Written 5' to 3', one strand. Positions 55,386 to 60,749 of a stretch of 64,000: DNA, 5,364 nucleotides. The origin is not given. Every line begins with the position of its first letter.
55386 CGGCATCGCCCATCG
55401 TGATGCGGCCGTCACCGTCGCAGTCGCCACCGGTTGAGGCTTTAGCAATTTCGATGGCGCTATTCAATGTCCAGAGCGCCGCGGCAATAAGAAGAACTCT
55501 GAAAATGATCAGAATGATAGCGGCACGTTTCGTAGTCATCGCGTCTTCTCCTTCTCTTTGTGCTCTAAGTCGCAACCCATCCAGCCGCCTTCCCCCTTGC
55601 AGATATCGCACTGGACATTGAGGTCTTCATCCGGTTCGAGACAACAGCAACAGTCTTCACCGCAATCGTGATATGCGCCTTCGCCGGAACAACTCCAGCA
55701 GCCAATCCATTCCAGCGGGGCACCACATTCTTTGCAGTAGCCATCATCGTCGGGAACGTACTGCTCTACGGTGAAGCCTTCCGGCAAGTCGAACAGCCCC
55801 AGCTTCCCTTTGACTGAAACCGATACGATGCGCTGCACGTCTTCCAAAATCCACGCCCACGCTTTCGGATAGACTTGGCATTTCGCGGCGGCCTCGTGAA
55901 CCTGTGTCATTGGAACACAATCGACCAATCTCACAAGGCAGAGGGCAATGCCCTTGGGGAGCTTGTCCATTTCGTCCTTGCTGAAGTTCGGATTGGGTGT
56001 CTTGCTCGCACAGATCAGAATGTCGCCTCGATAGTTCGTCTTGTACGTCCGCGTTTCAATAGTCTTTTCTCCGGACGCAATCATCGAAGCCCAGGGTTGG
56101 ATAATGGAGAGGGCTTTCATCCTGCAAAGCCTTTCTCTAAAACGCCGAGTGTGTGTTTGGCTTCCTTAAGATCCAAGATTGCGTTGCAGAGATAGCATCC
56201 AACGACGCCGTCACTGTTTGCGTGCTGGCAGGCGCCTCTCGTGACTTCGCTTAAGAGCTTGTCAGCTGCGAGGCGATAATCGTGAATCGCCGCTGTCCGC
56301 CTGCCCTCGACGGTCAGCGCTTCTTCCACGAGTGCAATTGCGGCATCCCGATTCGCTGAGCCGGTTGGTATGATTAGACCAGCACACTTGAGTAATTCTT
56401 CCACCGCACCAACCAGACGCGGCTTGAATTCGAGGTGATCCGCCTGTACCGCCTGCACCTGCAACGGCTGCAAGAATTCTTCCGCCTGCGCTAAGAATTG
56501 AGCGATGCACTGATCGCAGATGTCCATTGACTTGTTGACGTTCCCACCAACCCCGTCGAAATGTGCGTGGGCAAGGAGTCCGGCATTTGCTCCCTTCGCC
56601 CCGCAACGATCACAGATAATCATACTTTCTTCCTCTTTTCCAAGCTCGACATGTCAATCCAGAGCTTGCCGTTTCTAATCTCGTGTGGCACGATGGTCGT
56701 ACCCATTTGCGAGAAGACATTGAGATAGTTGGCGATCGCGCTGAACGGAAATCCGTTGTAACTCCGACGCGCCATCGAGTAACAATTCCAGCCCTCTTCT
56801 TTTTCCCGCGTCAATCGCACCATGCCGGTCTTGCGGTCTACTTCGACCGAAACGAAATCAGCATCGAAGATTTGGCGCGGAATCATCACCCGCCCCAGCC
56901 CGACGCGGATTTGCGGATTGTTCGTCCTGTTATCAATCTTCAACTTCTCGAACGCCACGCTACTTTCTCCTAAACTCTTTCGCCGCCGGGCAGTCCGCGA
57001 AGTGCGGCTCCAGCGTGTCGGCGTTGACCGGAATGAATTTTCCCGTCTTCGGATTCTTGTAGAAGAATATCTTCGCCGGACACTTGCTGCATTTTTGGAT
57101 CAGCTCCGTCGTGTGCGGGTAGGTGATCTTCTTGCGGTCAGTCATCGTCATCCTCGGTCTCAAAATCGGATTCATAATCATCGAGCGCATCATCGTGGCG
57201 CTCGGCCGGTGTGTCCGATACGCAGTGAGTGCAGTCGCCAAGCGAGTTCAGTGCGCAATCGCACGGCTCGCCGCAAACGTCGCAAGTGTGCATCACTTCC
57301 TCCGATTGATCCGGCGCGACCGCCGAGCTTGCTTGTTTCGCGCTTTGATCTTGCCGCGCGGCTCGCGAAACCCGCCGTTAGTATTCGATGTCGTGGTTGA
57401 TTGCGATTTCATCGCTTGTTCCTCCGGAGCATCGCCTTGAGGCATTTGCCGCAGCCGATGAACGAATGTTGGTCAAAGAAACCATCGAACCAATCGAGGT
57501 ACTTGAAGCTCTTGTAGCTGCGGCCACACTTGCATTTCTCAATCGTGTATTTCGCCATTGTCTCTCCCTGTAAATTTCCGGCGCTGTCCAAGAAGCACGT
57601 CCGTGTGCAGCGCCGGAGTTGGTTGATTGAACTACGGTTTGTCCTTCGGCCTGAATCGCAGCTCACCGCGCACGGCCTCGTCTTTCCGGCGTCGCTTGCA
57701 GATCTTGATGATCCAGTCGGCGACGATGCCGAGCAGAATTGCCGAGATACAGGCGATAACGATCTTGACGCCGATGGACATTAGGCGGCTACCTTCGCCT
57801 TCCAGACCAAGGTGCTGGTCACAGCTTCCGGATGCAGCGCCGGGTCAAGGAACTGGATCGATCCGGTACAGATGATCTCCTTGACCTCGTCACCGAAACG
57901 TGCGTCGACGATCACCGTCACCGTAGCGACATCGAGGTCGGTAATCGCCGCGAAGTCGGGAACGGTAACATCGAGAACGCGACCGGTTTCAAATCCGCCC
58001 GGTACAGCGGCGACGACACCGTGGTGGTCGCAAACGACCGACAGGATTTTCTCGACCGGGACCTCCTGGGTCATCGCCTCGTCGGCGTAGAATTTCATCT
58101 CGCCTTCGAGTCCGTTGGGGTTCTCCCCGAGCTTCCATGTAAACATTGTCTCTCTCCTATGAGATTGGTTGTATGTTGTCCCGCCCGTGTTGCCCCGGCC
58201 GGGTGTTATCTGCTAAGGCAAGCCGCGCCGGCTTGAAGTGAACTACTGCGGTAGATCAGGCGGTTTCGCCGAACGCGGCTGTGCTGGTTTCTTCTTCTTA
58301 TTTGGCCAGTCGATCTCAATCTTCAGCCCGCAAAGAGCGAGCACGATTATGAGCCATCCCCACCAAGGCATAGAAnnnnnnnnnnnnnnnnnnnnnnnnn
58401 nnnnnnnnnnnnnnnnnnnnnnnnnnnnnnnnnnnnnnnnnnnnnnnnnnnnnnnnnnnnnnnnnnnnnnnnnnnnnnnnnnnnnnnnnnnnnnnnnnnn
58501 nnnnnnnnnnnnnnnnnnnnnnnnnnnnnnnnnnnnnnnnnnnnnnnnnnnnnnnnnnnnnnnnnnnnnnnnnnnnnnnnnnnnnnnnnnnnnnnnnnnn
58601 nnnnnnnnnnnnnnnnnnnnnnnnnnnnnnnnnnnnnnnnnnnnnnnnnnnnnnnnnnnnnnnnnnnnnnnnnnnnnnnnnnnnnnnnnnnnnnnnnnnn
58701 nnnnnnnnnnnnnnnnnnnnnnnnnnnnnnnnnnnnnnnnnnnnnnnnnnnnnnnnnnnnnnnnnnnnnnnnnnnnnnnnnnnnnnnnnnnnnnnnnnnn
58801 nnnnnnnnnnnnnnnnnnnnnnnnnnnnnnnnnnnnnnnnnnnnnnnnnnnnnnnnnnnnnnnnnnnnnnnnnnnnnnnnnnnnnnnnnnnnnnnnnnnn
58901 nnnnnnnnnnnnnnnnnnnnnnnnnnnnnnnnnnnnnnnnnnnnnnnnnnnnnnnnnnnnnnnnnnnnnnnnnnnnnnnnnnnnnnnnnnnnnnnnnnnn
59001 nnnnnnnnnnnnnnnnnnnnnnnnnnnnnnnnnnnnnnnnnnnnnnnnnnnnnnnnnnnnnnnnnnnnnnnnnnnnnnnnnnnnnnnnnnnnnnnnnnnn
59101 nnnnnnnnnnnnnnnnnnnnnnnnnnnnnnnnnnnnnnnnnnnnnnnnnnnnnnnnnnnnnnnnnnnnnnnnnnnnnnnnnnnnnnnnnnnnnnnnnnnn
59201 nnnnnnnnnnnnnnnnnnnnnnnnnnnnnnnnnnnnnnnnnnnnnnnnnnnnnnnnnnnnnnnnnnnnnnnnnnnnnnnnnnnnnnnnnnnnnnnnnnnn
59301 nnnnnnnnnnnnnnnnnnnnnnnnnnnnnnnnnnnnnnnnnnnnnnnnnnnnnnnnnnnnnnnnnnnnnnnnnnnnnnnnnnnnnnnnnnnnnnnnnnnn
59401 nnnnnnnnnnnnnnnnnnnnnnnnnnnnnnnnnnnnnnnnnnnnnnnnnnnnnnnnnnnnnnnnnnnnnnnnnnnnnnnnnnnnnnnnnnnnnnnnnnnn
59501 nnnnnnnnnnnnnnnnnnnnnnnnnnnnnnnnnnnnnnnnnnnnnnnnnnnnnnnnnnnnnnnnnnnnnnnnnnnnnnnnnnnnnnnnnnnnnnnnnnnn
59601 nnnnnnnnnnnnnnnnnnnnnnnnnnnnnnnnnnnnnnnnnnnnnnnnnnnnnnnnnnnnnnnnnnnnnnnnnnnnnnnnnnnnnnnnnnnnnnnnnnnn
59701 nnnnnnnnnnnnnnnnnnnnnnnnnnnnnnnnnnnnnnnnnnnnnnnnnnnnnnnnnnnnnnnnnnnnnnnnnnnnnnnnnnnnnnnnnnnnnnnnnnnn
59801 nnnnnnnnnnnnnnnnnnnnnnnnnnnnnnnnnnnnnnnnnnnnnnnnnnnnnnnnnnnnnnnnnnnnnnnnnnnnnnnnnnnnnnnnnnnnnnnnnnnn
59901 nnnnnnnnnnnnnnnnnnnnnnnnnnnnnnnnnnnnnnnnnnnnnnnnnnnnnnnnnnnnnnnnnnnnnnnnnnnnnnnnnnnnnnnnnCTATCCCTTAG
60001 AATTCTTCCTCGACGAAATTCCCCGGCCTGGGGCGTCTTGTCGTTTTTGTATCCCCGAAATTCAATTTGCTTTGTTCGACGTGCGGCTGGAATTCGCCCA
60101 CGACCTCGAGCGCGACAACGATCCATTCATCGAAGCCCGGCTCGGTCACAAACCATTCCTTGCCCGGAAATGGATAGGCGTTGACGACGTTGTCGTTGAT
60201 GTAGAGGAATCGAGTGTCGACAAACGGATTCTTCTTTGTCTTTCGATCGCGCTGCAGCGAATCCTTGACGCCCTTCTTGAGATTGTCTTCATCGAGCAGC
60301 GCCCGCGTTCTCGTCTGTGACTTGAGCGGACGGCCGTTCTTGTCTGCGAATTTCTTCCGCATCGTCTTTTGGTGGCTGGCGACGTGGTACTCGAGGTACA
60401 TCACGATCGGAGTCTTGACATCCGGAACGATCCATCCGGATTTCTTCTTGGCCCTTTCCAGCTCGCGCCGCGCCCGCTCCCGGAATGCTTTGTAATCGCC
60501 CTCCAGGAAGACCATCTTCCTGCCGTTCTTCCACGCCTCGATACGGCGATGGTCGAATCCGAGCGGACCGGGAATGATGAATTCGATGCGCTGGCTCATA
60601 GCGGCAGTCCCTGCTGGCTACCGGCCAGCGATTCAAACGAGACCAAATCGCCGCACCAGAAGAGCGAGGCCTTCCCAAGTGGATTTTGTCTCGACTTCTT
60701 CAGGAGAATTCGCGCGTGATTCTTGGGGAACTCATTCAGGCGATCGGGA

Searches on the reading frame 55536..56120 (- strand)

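Call 40: search_protein_families(library=pfam, proteins=[window:55536-56120:-], max_evalue=0.01)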
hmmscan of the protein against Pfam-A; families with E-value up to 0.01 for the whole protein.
window:55536-56120:- (194 aa): 1 family
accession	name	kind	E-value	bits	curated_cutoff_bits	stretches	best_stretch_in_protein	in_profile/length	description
PF04266.20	ASCH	-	4.6e-09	37.3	21.2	1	4-83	1-70/103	ASCH domain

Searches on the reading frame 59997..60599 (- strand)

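Call 40: search_protein_families(library=pfam, proteins=[window:59997-60599:-], max_evalue=0.01)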
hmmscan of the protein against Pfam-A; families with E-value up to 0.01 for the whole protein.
window:59997-60599:- (200 aa): 1 family
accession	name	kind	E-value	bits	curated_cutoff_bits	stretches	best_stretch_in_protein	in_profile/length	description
PF05866.16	RusA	-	0.00018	22.6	22.8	1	23-116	12-94/124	Endodeoxyribonuclease RusA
